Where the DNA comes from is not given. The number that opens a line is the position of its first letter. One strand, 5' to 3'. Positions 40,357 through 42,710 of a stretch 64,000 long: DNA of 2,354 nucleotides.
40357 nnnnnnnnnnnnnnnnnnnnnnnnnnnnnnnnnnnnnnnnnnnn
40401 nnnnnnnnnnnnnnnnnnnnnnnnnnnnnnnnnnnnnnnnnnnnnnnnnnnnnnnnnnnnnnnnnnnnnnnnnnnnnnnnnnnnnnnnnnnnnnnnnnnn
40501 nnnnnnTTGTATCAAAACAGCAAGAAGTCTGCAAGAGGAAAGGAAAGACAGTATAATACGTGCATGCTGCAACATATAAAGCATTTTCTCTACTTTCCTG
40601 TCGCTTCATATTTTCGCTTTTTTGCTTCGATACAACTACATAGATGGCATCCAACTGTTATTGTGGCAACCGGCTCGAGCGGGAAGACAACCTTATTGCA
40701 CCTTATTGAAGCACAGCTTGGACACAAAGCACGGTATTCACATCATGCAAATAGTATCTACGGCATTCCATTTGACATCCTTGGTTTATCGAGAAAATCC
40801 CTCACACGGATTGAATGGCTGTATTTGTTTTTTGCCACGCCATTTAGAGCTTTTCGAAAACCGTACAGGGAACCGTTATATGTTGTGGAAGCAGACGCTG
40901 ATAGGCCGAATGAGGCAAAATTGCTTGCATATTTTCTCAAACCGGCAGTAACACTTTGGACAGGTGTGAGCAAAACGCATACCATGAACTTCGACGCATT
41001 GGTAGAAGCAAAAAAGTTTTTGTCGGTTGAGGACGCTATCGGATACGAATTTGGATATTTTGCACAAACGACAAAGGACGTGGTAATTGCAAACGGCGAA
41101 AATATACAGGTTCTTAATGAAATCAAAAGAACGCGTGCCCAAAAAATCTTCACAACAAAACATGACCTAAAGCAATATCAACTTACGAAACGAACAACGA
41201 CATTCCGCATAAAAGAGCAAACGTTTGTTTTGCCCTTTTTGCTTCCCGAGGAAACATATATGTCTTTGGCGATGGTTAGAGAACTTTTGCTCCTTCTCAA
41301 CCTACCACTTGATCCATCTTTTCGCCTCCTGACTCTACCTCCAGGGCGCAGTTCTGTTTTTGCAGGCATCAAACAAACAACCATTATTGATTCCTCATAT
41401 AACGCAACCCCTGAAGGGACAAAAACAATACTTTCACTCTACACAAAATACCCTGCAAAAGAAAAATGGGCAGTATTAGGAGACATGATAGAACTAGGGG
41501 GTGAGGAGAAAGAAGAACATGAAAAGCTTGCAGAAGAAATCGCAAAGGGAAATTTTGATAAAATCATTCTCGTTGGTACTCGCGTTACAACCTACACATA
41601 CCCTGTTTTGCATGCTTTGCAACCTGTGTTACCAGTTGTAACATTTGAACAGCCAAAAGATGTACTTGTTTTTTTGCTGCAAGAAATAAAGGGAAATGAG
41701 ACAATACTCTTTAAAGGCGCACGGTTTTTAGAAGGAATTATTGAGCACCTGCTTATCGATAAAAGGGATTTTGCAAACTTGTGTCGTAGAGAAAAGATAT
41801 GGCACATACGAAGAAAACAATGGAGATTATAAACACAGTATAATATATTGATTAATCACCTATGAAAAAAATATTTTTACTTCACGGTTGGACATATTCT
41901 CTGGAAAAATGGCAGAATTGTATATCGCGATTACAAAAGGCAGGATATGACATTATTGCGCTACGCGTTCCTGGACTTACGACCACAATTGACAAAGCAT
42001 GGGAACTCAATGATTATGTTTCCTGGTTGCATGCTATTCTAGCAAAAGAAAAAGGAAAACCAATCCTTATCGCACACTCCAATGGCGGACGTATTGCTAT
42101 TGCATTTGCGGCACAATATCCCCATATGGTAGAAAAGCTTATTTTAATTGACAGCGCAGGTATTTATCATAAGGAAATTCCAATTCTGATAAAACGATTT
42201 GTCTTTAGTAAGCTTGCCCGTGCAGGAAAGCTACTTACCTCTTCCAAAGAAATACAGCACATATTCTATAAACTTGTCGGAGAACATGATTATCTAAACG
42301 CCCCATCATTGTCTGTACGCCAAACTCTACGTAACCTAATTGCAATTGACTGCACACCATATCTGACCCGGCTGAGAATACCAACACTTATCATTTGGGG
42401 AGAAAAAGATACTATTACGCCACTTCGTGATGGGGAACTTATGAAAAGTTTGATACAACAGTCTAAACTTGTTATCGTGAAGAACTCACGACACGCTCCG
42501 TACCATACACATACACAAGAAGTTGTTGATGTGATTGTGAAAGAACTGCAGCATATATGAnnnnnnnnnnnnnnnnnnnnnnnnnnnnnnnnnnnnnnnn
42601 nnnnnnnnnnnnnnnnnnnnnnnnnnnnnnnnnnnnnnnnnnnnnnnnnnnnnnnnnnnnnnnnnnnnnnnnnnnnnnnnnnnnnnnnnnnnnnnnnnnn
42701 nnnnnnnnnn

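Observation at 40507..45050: S10 operon split: a four-gene plus-strand cell-wall cassette sits between rpsJ and rplC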

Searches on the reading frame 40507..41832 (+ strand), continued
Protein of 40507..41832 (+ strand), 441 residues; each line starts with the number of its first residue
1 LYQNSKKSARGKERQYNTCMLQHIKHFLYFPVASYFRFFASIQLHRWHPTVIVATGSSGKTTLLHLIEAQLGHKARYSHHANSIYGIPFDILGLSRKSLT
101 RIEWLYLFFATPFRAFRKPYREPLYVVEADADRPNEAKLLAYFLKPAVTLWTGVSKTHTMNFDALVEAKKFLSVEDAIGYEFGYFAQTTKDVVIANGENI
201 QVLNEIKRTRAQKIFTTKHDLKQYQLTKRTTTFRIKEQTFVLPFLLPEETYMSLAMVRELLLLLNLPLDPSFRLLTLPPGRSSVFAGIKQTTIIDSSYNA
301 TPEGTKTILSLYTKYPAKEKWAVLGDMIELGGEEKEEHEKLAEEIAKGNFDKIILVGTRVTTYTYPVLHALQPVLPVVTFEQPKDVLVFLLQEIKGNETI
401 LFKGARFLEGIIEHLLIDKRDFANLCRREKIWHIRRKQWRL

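Call 69: search_protein_families(library=ncbifam, proteins=[L118:11318-12409:+, L118:10135-11313:+, L127:8964-9965:+, L129:7680-8630:+], max_evalue=1e-10)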
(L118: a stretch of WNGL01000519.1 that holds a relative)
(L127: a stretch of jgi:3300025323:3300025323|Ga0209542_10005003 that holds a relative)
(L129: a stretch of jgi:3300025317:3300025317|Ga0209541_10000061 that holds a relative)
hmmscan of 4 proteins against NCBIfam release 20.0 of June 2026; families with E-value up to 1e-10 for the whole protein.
L118:11318-12409:+ (363 aa): 30 families (the best 25 are shown)
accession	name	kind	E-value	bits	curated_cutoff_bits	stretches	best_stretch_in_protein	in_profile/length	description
NF002525.0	PRK01966.1-1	equivalog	8.1e-136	452.7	457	1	6-362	2-363/364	D-alanine--D-alanine ligase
NF002528.0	PRK01966.1-4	subfamily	1.4e-134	448.6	262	1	5-355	2-364/366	D-alanine--D-alanine ligase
NF002526.0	PRK01966.1-2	equivalog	1.1e-116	389.7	449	1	6-360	2-358/362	D-alanine--D-alanine ligase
TIGR01205.1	D_ala_D_alaTIGR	subfamily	2.6e-110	368.4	245.65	1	9-349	1-317/318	D-alanine--D-alanine ligase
NF000091.3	D_ala_D_ser_VanG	exception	2e-98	329.4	495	1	9-349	2-343/344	D-alanine--D-serine ligase VanG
NF002529.0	PRK01966.1-5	equivalog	7.5e-90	301.3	472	1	8-357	4-344/348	D-alanine--D-alanine ligase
NF002378.0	PRK01372.1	subfamily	1.2e-88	296.7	243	1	96-350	53-302/305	D-alanine--D-alanine ligase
NF000207.3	D_ala_D_ser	equivalog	1.7e-87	293.7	520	1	9-351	2-341/342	D-alanine--D-serine ligase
NF000206.1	D_ala_D_lac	equivalog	1.9e-85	286.9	550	1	6-350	2-341/342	D-alanine--(R)-lactate ligase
NF002527.0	PRK01966.1-3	equivalog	1.5e-83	280.8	310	1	7-349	2-328/332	D-alanine--D-alanine ligase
NF011168.0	PRK14570.1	equivalog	6.9e-79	265.9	505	1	9-355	4-352/364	D-alanyl-alanine synthetase A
NF012215.1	D_ala_D_lac_VanD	exception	9.7e-78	261.8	700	1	7-352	3-343/343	D-alanine--(R)-lactate ligase VanD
NF000032.1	D_ala_D_ser_VanL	exception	7.2e-76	255.6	750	1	8-353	5-347/349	D-alanine--D-serine ligase VanL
NF000372.1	D_ala_D_lac_VanI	exception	6e-75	252.7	700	1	6-350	2-341/341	D-alanine--(R)-lactate ligase VanI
NF011171.0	PRK14573.1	equivalog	1.8e-71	241.1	1015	1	6-360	450-797/809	bifunctional UDP-N-acetylmuramate--L-alanine ligase/D-alanine--D-alanine ligase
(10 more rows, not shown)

L118:10135-11313:+ (392 aa): 67 families (the best 25 are shown)
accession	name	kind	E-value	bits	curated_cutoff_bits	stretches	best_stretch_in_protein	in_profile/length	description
NF041364.1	GntC_guanitoxin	equivalog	6.2e-86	288.5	415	1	36-386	2-355/356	guanitoxin biosynthesis PLP-dependent (S)-gamma-hydroxy-L-arginine cyclodehydratase GntC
NF005817.0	PRK07683.1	equivalog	6.6e-76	255.5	575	1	16-389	12-382/387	aminotransferase A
NF005816.0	PRK07682.1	equivalog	3e-75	253.3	620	1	22-389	19-384/390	aminotransferase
NF041091.1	asp_aminotase_Arch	equivalog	1.3e-74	251.4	550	1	16-387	11-374/376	aspartate aminotransferase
NF004975.0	PRK06348.1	equivalog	2.4e-68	230.9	549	1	17-386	14-381/384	pyridoxal phosphate-dependent aminotransferase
NF004770.0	PRK06108.1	subfamily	1.9e-65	221.2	422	1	19-388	23-392/396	pyridoxal phosphate-dependent aminotransferase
NF004621.0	PRK05957.1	equivalog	7.4e-63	212.6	498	1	22-386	17-381/389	pyridoxal phosphate-dependent aminotransferase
NF005588.0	PRK07309.1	equivalog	1.6e-61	208.4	576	1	15-389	13-387/391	pyridoxal phosphate-dependent aminotransferase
NF005732.0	PRK07550.1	equivalog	3e-60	204.3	366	1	11-385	12-385/389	aminotransferase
NF006229.0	PRK08361.1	equivalog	4.6e-57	193.8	624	1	21-386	22-386/391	aspartate aminotransferase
NF006230.0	PRK08363.1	equivalog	6.1e-57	193.2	534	1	45-388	47-392/398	alanine aminotransferase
TIGR03540.1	DapC_direct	equivalog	3e-55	187.7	593.25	1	15-386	11-382/383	LL-diaminopimelate aminotransferase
NF005593.0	PRK07324.1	equivalog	3.4e-55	187.6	476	1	54-388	47-368/373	aminotransferase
NF005744.0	PRK07568.1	subfamily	3.7e-55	187.3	389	1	53-385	50-387/398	pyridoxal phosphate-dependent aminotransferase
NF005305.0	PRK06836.1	equivalog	4.1e-55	187.6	376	1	33-386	35-389/396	pyridoxal phosphate-dependent aminotransferase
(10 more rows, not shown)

L127:8964-9965:+ (333 aa): 1 family
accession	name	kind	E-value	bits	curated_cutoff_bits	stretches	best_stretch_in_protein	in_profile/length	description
NF007557.0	PRK10178.1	equivalog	3.6e-12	46.3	176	0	197-272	106-171/188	D-alanyl-D-alanine dipeptidase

L129:7680-8630:+ (316 aa): 31 families (the best 25 are shown)
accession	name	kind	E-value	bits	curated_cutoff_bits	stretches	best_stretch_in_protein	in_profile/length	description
NF002378.0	PRK01372.1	subfamily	4.3e-101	337.6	243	1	2-315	4-303/305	D-alanine--D-alanine ligase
NF002528.0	PRK01966.1-4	subfamily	3.3e-94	315.7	262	2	64-315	96-360/366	D-alanine--D-alanine ligase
TIGR01205.1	D_ala_D_alaTIGR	subfamily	3.5e-94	315.4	245.65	1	6-311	1-315/318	D-alanine--D-alanine ligase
NF000091.3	D_ala_D_ser_VanG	exception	1e-79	267.9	495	1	63-312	89-342/344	D-alanine--D-serine ligase VanG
NF002526.0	PRK01966.1-2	equivalog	1.8e-79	267.3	449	1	68-315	94-349/362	D-alanine--D-alanine ligase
NF002525.0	PRK01966.1-1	equivalog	9.6e-79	265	457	1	68-316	99-353/364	D-alanine--D-alanine ligase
NF002527.0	PRK01966.1-3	equivalog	5e-75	252.7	310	1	4-313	2-328/332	D-alanine--D-alanine ligase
NF011170.0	PRK14572.1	equivalog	3.1e-73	246.9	489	1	60-315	81-347/351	D-alanyl-alanine synthetase A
NF011169.0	PRK14571.1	equivalog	2e-68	230.9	404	1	6-316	2-298/300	D-alanyl-alanine synthetase A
NF000207.3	D_ala_D_ser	equivalog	1.4e-66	224.9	520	1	55-314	76-340/342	D-alanine--D-serine ligase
NF000206.1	D_ala_D_lac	equivalog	1.3e-63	215.1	550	1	64-315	87-342/342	D-alanine--(R)-lactate ligase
NF002529.0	PRK01966.1-5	equivalog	6.8e-62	209.4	472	1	70-313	88-336/348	D-alanine--D-alanine ligase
NF000372.1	D_ala_D_lac_VanI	exception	1.5e-61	208.6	700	1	65-314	88-341/341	D-alanine--(R)-lactate ligase VanI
NF012214.1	D_ala_D_ser_VanC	exception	8.3e-59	199.5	650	1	64-313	92-345/350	D-alanine--D-serine ligase VanC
NF012215.1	D_ala_D_lac_VanD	exception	4.9e-54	183.9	700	1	69-315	92-342/343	D-alanine--(R)-lactate ligase VanD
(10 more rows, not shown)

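Call 70: find_encoding_contigs(protein=P0255, flank=10000, max_places=1)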
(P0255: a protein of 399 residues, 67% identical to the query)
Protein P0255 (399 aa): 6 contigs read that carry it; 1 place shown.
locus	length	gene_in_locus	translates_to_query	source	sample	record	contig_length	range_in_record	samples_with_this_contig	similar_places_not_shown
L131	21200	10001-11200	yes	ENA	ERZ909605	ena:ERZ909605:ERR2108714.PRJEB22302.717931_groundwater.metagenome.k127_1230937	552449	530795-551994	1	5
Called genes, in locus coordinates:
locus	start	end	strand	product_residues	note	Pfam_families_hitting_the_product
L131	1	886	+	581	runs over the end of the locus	PF03717:PBP_dimer, PF00905:Transpeptidase, PF13354:Beta-lactamase2 (faint)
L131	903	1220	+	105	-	PF18893:DUF5652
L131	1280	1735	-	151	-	-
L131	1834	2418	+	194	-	-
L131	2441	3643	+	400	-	PF08245:Mur_ligase_M, PF02875:Mur_ligase_C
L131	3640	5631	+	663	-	PF00483:NTP_transferase, PF01128:IspD, PF12804:NTP_transf_3, PF01225:Mur_ligase, PF08245:Mur_ligase_M, PF02875:Mur_ligase_C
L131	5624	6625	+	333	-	PF01565:FAD_binding_4, PF02873:MurB_C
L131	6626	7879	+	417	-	PF00275:EPSP_synthase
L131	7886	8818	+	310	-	PF01820:Dala_Dala_lig_N, PF07478:Dala_Dala_lig_C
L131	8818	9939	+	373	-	PF01168:Ala_racemase_N, PF00842:Ala_racemase_C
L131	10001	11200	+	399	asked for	PF08245:Mur_ligase_M, PF02875:Mur_ligase_C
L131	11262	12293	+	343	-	PF00953:Glycos_transf_4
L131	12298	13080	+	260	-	PF01177:Asp_Glu_race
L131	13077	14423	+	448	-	PF08245:Mur_ligase_M, PF02875:Mur_ligase_C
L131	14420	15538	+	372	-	PF01098:FTSW_RODA_SPOVE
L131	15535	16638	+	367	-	PF03033:Glyco_transf_28, PF04101:Glyco_tran_28_C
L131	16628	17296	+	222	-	-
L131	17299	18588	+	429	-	PF14450:FtsA, PF02491:SHS2_FTSA, PF06723:MreB_Mbl (weak), PF14450:FtsA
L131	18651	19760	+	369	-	PF00091:Tubulin, PF12327:FtsZ_C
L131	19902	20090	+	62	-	-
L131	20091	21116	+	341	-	PF01972:SDH_protease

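Call 71: find_encoding_contigs(protein=P0277, flank=10000, max_places=1)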
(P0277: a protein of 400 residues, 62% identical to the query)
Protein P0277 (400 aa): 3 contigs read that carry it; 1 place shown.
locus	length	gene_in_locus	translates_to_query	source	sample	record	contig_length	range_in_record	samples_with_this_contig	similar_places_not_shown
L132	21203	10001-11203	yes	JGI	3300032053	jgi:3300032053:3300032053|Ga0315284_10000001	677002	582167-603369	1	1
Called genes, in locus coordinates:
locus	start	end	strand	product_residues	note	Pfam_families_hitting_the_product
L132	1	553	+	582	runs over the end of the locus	PF03717:PBP_dimer, PF00905:Transpeptidase, PF13354:Beta-lactamase2 (faint)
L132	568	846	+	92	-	PF18893:DUF5652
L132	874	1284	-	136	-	-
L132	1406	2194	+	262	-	-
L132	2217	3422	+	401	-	PF08245:Mur_ligase_M, PF02875:Mur_ligase_C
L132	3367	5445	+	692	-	PF01128:IspD, PF00483:NTP_transferase, PF12804:NTP_transf_3, PF01225:Mur_ligase, PF08245:Mur_ligase_M, PF02875:Mur_ligase_C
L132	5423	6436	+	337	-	PF01565:FAD_binding_4, PF02873:MurB_C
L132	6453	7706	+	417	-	PF00275:EPSP_synthase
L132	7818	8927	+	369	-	PF00438:S-AdoMet_synt_N, PF02772:S-AdoMet_synt_M, PF02773:S-AdoMet_synt_C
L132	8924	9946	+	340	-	PF01820:Dala_Dala_lig_N, PF02655:ATP-grasp_3, PF02786:CPSase_L_D2 (weak), PF08443:RimK (faint), PF02222:ATP-grasp, PF07478:Dala_Dala_lig_C, PF13535:ATP-grasp_4 (faint)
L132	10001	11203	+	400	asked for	PF08245:Mur_ligase_M, PF02875:Mur_ligase_C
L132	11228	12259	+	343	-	PF00953:Glycos_transf_4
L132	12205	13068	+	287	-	PF01177:Asp_Glu_race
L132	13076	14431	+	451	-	PF08245:Mur_ligase_M, PF02875:Mur_ligase_C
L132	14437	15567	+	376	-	PF01098:FTSW_RODA_SPOVE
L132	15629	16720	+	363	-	PF03033:Glyco_transf_28, PF04101:Glyco_tran_28_C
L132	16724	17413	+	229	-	-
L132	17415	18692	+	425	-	PF11104:PilM_2 (faint), PF14450:FtsA (weak), PF02491:SHS2_FTSA, PF14450:FtsA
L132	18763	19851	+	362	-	PF00091:Tubulin, PF12327:FtsZ_C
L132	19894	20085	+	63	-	-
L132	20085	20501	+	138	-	PF13650:Asp_protease_2 (weak)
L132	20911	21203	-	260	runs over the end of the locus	PF13847:Methyltransf_31 (faint), PF08241:Methyltransf_11 (weak)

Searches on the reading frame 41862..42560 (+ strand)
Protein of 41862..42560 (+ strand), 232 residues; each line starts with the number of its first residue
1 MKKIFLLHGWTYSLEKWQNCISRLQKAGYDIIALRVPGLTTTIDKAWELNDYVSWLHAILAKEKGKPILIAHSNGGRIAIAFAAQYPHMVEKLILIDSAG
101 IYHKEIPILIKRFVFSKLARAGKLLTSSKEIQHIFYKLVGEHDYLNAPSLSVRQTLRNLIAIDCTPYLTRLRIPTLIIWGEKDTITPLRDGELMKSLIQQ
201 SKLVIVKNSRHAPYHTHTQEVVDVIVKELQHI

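Call 3: search_protein_families(library=pfam, proteins=[window:41862-42560:+], max_evalue=0.01)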
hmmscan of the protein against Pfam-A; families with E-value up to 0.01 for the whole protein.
window:41862-42560:+ (232 aa): 8 families
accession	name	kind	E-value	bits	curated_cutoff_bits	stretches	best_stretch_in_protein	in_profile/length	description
PF00561.26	Abhydrolase_1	-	2.9e-23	83.2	25.8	2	4-98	3-102/245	alpha/beta hydrolase fold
PF12146.15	Hydrolase_4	-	5.8e-14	52.4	27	1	3-212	6-233/239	Serine aminopeptidase, S33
PF12697.13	Abhydrolase_6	-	1e-13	52.9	26.3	1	4-224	1-217/217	Alpha/beta hydrolase family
PF08386.16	Abhydrolase_4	-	0.00036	21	21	1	173-225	35-86/103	TAP-like protein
PF06821.19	Ser_hydrolase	-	0.00038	20.8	22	1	6-101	3-93/172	Serine hydrolase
PF12695.13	Abhydrolase_5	-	0.0023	18.2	27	0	168-215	96-144/164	Alpha/beta hydrolase family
PF03959.19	FSH1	-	0.0031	17.7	21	0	129-210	149-198/211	Serine hydrolase (FSH1)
PF06342.18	DUF1057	-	0.0039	16.7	21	1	22-111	56-149/297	Alpha/beta hydrolase of unknown function (DUF1057)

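Call 4: search_protein_families(library=ncbifam, proteins=[window:41862-42560:+], max_evalue=0.01)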
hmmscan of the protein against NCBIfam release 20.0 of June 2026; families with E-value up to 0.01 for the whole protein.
window:41862-42560:+ (232 aa): 28 families (the best 25 are shown)
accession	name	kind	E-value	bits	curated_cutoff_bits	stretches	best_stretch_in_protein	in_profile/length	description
TIGR01738.1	bioH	equivalog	8.3e-23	81.3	206.95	2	147-224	162-240/245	pimeloyl-ACP methyl ester esterase BioH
NF011457.0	PRK14875.1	equivalog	8.2e-19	67.8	307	1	3-230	134-370/372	acetoin dehydrogenase dihydrolipoyllysine-residue acetyltransferase subunit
NF050089.1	i_nPHAscl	equivalog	9.2e-19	67.6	300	2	2-101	19-120/288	intracellular short-chain-length polyhydroxyalkanoate depolymerase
NF058580.1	lipase_V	equivalog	9.9e-19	67.9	300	1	2-208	26-218/230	EstV family lipase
TIGR03695.1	menH_SHCHC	equivalog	3e-16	59.6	208.55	1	2-98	3-104/252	2-succinyl-6-hydroxy-2,4-cyclohexadiene-1-carboxylate synthase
NF052614.1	AB_fold_OlsI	equivalog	1.4e-13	51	385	1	68-230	92-256/272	ornithine lipid biosynthesis O-acyltransferase OlsI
NF051488.1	bifunc_PcaDC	exception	1.5e-13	50.6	390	2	158-230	179-251/375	bifunctional 3-oxoadipate enol-lactonase/4-carboxymuconolactone decarboxylase PcaDC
NF045948.1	ProImpepThrmp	equivalog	2.1e-12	47.1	500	1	161-227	220-285/291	proline iminopeptidase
TIGR01250.1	pro_imino_pep_2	subfamily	3.5e-12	46.5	167.65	1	158-225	217-283/288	proline iminopeptidase-family hydrolase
TIGR03343.1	biphenyl_bphD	equivalog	1.6e-10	40.7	462.15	1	5-227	34-278/282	2-hydroxy-6-oxo-6-phenylhexa-2,4-dienoate hydrolase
TIGR02427.1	protocat_pcaD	equivalog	1.9e-10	40.6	255.85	1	160-228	181-249/251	3-oxoadipate enol-lactonase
NF051487.1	bifunc_PcaCD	exception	3.4e-10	39.6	430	1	159-225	341-407/413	bifunctional 4-carboxymuconolactone decarboxylase/3-oxoadipate enol-lactonase PcaCD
NF007674.0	PRK10349.1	equivalog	1.6e-08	34.5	449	2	4-102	16-111/256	pimeloyl-ACP methyl ester esterase BioH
NF045632.1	hydroxlase_HsaD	equivalog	2.4e-08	33.2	400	1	3-101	36-140/290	4,5:9,10-diseco-3-hydroxy-5,9,17-trioxoandrosta-1(10),2-diene-4-oate hydrolase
NF041759.1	mac_hydro_EstT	equivalog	3.1e-07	29.8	450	1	169-227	217-275/278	macrolide hydrolase EstT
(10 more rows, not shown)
